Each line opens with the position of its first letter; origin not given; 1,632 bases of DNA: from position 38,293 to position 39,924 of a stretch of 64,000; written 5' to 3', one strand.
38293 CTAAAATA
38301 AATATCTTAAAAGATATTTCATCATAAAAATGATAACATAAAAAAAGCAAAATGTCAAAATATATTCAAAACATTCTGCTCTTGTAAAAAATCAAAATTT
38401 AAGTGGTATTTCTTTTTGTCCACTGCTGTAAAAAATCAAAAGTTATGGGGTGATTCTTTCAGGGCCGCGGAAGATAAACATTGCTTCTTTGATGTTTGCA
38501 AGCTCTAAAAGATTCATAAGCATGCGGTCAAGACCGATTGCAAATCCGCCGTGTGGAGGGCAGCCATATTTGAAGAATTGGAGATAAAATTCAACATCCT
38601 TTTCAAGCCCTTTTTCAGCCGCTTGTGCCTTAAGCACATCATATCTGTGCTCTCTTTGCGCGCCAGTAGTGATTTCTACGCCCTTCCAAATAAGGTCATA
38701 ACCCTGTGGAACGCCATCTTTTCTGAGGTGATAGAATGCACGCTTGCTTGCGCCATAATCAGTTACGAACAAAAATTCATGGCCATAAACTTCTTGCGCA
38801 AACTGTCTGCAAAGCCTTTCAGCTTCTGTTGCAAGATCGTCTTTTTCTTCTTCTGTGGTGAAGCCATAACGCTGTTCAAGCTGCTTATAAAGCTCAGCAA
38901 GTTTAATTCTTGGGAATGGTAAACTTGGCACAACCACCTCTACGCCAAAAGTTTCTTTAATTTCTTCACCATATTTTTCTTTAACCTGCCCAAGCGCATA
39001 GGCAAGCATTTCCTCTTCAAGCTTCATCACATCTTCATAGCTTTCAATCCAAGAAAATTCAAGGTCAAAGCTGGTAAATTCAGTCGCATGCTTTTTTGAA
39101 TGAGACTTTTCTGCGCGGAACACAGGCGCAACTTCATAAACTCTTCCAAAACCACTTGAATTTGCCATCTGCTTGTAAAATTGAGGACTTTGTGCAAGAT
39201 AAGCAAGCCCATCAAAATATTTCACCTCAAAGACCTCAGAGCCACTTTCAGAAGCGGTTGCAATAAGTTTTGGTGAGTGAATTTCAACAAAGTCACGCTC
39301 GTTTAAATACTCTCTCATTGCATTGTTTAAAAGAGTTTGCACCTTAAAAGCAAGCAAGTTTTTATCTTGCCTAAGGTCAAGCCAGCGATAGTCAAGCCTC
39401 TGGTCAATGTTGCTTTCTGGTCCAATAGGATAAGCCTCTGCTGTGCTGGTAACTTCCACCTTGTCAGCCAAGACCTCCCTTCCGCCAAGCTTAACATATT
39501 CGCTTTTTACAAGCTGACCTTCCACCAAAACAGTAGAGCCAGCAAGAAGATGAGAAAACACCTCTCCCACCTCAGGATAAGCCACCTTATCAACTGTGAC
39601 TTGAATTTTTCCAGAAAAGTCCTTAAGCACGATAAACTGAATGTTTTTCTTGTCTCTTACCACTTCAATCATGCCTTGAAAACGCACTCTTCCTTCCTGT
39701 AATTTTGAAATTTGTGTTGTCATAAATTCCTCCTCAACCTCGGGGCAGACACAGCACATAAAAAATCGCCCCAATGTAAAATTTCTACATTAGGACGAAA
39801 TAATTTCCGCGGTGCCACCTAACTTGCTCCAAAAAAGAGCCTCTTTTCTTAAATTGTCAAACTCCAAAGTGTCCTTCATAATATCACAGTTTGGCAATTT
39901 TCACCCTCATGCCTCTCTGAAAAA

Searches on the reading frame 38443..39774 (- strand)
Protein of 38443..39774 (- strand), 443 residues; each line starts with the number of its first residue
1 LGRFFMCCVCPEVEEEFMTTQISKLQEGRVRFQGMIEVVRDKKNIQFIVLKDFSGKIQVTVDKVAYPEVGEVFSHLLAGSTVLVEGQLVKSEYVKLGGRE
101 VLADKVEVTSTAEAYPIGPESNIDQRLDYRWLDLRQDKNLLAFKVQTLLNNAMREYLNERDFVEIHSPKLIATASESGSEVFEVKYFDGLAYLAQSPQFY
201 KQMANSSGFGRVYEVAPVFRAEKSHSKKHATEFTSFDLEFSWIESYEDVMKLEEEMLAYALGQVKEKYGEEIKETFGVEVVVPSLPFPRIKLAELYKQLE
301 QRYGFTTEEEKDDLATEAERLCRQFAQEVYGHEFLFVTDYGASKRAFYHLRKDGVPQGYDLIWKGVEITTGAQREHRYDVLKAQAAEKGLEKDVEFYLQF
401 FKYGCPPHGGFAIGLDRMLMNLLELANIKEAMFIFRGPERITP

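Call 6: search_protein_families(library=pfam, proteins=[window:38443-39774:-], max_evalue=0.01)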
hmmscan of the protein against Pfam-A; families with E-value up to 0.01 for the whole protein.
window:38443-39774:- (443 aa): 2 families
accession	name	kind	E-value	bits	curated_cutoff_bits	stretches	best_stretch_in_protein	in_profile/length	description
PF00152.25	tRNA-synt_2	-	7.1e-74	249.1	25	1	124-432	3-302/308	tRNA synthetases class II (D, K and N)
PF01336.31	tRNA_anti-codon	-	1.6e-11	44.4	27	1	30-108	1-74/75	OB-fold nucleic acid binding domain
